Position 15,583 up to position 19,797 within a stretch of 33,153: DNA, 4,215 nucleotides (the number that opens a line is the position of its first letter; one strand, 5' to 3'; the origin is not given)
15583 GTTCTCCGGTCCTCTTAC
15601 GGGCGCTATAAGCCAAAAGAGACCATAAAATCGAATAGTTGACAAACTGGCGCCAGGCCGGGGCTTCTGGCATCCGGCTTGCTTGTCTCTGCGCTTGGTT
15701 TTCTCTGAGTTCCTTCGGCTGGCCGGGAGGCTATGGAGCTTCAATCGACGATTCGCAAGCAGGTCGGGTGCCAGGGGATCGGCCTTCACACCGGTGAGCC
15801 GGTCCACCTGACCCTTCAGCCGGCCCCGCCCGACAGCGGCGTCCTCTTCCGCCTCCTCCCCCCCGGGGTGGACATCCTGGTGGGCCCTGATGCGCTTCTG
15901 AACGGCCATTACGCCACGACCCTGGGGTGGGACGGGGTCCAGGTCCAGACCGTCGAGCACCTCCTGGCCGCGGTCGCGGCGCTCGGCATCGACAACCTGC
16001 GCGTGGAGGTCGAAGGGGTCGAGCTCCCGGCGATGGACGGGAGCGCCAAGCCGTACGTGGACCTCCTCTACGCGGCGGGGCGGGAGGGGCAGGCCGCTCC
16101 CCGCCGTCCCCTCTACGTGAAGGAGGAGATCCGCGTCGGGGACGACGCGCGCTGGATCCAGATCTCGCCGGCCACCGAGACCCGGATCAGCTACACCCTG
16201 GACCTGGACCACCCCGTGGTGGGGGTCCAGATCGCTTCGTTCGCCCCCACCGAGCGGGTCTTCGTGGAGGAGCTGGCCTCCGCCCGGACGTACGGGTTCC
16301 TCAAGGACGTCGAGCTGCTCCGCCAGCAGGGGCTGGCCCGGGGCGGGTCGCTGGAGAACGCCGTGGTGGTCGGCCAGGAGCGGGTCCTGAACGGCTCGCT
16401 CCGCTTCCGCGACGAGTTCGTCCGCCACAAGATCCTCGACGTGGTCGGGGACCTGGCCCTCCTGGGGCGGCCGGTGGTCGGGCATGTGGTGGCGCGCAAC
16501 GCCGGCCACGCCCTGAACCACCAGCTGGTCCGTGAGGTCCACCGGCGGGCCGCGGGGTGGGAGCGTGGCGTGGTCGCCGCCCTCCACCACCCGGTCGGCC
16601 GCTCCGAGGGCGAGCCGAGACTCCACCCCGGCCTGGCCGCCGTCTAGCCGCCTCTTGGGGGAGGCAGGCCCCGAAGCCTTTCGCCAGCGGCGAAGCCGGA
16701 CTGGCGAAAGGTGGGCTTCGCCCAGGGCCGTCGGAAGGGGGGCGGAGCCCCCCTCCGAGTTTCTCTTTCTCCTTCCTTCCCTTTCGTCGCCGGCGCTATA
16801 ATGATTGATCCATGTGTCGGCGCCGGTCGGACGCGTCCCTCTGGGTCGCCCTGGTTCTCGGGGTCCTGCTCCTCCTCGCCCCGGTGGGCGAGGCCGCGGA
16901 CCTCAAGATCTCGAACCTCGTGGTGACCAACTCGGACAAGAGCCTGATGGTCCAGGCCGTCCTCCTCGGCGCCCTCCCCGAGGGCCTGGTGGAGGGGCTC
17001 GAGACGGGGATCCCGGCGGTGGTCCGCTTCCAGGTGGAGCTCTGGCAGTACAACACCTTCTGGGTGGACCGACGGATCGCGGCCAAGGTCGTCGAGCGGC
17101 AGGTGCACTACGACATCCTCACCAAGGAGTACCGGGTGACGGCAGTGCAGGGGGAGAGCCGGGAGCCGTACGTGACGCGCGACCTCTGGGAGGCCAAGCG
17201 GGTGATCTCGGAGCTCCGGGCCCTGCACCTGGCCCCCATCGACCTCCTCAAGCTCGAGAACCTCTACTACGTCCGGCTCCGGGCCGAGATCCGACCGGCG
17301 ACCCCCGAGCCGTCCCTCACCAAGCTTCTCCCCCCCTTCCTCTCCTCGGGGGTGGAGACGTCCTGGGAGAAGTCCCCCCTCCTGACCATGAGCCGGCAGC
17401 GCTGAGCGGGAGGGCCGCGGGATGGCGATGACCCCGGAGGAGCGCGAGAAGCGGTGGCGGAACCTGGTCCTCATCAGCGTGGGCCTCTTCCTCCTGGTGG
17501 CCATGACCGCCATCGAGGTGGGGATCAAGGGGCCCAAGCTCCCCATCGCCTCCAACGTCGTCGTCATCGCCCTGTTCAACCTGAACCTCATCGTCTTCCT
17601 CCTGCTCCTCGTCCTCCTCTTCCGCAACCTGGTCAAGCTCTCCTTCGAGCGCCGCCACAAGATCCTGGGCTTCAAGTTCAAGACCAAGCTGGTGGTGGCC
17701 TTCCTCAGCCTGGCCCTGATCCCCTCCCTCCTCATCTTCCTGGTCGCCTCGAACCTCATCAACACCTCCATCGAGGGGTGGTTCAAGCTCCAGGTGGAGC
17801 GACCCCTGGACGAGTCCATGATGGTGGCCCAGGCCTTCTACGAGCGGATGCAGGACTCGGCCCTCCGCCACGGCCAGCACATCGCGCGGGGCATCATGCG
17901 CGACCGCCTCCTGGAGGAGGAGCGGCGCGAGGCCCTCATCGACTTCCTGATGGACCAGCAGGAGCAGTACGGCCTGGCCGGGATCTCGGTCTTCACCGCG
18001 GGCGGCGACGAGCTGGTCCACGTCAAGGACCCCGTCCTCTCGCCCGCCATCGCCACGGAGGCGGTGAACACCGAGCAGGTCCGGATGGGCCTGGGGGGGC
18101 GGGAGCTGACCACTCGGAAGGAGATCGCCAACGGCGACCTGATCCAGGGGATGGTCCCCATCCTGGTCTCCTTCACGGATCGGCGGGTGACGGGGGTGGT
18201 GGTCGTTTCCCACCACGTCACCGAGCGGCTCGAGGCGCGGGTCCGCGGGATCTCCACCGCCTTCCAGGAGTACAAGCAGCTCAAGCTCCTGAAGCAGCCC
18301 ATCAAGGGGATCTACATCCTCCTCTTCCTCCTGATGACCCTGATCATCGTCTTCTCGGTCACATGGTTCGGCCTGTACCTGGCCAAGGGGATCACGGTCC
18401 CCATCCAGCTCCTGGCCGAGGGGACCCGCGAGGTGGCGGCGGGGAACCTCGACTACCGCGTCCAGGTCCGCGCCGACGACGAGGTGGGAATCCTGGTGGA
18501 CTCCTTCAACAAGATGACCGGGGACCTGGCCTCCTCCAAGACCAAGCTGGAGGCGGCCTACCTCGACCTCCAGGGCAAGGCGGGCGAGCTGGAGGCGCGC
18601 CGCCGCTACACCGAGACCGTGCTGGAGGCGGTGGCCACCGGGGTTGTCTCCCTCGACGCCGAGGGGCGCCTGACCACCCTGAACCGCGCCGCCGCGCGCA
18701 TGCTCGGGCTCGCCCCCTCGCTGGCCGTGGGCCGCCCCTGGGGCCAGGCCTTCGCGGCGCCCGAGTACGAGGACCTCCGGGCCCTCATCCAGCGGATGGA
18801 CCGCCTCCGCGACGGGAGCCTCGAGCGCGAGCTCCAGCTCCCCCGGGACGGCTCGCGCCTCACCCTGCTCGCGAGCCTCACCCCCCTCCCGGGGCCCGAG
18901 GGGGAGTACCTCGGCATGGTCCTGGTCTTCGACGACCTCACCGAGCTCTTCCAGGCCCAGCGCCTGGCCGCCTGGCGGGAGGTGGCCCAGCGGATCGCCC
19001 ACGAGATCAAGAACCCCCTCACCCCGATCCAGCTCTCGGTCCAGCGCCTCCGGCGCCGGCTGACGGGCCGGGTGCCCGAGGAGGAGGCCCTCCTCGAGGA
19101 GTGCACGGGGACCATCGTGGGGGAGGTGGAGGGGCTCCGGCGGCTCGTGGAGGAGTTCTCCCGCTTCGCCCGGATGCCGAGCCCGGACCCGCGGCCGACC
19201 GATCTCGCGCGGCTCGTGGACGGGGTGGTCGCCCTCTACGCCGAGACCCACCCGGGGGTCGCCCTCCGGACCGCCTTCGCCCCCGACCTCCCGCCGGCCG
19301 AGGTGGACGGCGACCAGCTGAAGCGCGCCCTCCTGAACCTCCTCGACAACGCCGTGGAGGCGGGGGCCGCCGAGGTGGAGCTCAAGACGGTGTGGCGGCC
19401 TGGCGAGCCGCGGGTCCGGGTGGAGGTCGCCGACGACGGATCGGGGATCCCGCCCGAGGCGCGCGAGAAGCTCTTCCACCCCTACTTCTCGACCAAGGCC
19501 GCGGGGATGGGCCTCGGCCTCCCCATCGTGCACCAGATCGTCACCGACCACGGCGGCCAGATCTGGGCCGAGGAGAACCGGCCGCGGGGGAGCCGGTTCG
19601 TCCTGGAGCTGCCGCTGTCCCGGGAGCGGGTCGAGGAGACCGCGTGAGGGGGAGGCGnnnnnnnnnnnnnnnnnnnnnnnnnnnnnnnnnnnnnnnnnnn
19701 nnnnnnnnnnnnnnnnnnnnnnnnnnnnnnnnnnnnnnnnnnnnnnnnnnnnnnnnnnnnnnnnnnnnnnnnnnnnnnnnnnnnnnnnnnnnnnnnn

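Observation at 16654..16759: Family of structured GC-rich intergenic repeats with conserved ends and a swapped-but-still-pairing core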

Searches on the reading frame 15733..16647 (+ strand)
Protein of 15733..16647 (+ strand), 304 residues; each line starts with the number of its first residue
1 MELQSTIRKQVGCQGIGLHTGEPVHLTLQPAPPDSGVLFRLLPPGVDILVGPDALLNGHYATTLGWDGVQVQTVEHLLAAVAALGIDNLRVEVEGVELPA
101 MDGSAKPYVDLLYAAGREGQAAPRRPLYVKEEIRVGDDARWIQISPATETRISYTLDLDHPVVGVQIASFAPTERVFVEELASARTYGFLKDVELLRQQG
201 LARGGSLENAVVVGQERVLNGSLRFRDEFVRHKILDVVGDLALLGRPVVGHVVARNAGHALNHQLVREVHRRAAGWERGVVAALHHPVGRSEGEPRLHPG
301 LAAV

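Call 12: search_protein_families(library=pfam, proteins=[window:15733-16647:+])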
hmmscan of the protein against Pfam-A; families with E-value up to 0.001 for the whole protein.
window:15733-16647:+ (304 aa): 1 family
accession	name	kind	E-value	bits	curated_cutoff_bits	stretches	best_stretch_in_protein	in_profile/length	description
PF03331.19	LpxC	-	1.9e-95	319.8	27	1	4-269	1-266/268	UDP-3-O-acyl N-acetylglycosamine deacetylase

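Call 75: find_encoding_contigs(protein=window:15733-16647:+, flank=1500, max_places=10)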
Protein window:15733-16647:+ (304 aa): 1 contig read that carries it; 1 place shown.
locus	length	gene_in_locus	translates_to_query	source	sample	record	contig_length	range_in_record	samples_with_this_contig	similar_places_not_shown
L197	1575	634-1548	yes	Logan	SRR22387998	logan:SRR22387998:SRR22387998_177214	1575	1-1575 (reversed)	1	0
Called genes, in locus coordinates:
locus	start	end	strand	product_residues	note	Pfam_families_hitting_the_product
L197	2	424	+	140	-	?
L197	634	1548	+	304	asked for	PF03331:LpxC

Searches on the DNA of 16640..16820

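Call 25: search_rna_families(source=window, start=16640, end=16820, threshold=evalue, max_evalue=10)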
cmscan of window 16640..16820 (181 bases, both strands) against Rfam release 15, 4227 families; matches with E-value up to 10: 23.
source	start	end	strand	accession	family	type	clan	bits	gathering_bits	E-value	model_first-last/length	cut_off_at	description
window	16730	16759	+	RF03836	mir-3547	Gene; miRNA;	-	24.2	77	0.019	1-88/88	no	mir-3547 microRNA precursor family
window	16672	16762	-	RF01812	Pxr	Gene; sRNA;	-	19.9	80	0.12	1-109/109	no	Pxr regulatory sRNA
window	16645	16691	-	RF02801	PyrR201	Gene; snRNA; snoRNA; HACA-box;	-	18.8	49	0.43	1-68/68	no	Pyrobaculum sRNA 201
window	16665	16762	+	RF02235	asX1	Gene; sRNA;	-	18.1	70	0.88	1-115/115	no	Xanthomonadaceae sRNA asX1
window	16665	16730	+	RF04043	mir-2062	Gene; miRNA;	-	16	90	0.74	1-72/72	no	mir-2062 microRNA precursor family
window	16655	16767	+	RF02809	RsmW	Gene; sRNA;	CL00106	15.3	52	1.2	1-124/124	no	RsmW RNA family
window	16697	16752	+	RF02975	DUF3800-XI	Gene; sRNA;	-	15.2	37.8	0.22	1-48/48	no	DUF3800-XI RNA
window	16695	16794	-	RF00946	mir-1225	Gene; miRNA;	-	15.1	91.5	8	1-90/90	no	mir-1225 microRNA precursor family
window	16672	16763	-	RF02344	ar14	Gene; sRNA;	-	15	58.8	0.63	1-123/123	no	Alphaproteobacterial ar14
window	16726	16762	+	RF00802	mir-207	Gene; miRNA;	-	14.2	88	3.9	1-78/78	no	mir-207 microRNA precursor family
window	16722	16768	+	RF04279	mir-H20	Gene; miRNA;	CL00141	13.8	99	4.4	1-82/82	no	mir-H20 microRNA precursor family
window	16689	16707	+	RF01356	CRISPR-DR28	Gene; CRISPR;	-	13.8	35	6.6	1-24/24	no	CRISPR RNA direct repeat element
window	16729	16779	-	RF02337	GlsR8_miR10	Gene; snRNA; snoRNA; CD-box;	-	13.3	100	2.9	1-70/70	no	Giardia snoRNA GlsR8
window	16645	16768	-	RF02354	BjrC80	Gene; sRNA;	-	13.2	80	1.4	1-162/162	no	Bradyrhizobiaceae sRNA BjrC80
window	16640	16758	-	RF02404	P33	Gene; sRNA;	-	12.9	45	1.7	1-127/160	3'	Pseudomonas sRNA P33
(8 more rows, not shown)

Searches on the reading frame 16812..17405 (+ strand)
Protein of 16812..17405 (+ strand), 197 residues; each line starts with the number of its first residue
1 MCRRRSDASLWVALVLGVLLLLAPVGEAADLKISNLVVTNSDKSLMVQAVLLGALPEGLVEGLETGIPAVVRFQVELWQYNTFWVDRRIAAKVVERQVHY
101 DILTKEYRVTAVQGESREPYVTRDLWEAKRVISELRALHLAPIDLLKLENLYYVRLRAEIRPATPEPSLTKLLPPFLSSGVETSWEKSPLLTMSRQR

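Call 12: search_protein_families(library=pfam, proteins=[window:16812-17405:+])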
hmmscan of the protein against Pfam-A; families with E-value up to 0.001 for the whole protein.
window:16812-17405:+ (197 aa): 1 family
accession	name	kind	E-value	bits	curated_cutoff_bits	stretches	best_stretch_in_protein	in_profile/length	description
PF14334.11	DUF4390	-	5.7e-23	81.6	27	1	29-161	2-133/161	Domain of unknown function (DUF4390)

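Call 71: find_encoding_contigs(protein=window:16812-17405:+, flank=1500, max_places=10)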
Protein window:16812-17405:+ (197 aa): 2 contigs read that carry it; 2 places shown.
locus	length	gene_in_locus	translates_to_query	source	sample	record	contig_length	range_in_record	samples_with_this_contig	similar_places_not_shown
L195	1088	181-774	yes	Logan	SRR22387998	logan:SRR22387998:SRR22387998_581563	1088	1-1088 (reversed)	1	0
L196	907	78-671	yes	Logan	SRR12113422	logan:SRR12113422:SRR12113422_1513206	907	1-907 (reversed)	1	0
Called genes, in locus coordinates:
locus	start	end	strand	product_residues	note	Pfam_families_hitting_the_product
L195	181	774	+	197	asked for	PF14334:DUF4390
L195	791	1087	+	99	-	?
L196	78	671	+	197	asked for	PF14334:DUF4390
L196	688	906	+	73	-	?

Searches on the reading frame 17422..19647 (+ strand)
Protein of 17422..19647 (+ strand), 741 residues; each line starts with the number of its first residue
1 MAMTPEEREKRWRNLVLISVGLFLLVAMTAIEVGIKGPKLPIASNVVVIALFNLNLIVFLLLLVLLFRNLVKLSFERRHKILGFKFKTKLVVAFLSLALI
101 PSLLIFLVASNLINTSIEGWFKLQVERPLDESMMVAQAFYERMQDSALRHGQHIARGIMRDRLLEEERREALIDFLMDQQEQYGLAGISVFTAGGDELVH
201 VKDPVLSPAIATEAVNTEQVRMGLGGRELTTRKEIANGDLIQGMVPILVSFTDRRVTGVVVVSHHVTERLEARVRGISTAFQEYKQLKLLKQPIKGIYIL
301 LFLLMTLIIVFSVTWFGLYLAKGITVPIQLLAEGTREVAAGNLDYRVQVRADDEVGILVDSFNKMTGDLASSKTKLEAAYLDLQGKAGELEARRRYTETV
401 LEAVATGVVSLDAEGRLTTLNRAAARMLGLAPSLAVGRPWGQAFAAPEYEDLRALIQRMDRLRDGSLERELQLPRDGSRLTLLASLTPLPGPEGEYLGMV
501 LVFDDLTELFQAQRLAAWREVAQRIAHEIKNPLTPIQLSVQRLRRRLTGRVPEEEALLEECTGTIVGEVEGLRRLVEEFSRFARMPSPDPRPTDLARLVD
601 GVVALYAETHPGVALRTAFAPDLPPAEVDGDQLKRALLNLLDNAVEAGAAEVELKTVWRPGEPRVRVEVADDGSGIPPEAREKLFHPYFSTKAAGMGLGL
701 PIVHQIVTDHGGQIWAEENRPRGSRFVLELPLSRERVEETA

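Call 12: search_protein_families(library=pfam, proteins=[window:17422-19647:+])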
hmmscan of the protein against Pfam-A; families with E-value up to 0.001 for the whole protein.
window:17422-19647:+ (741 aa): 11 families
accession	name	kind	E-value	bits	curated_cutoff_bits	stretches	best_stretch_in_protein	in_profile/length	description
PF02518.31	HATPase_c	-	1.1e-25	90.6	26.4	1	629-733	2-110/111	Histidine kinase-, DNA gyrase B-, and HSP90-like ATPase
PF08448.16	PAS_4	-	4.6e-13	49.8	23.1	1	402-508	2-107/110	PAS fold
PF00672.30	HAMP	-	6.4e-13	49.2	25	1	320-369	2-51/53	HAMP domain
PF00512.31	HisKA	-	4.5e-10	39.9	26.9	1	518-586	2-64/66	His Kinase A (phospho-acceptor) domain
PF00989.32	PAS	-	1.3e-09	38.5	22.6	1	398-505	4-112/113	PAS fold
PF13426.13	PAS_9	-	3.7e-09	37.2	27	1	407-508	3-103/103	PAS domain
PF19312.4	NtrY_N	-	1.3e-08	35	23.2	1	39-193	30-183/291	NtrY N-terminal region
PF13188.13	PAS_8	-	1.3e-06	28.5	21.8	1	398-451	4-54/65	PAS domain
PF13589.12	HATPase_c_3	-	2.7e-05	24.7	25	1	633-683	3-52/137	Histidine kinase-, DNA gyrase B-, and HSP90-like ATPase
PF12860.13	PAS_7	-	9.3e-05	23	27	1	401-513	1-114/115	PAS fold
PF13581.12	HATPase_c_2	-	0.00061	20.2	27.4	0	640-710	39-112/127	Histidine kinase-like ATPase domain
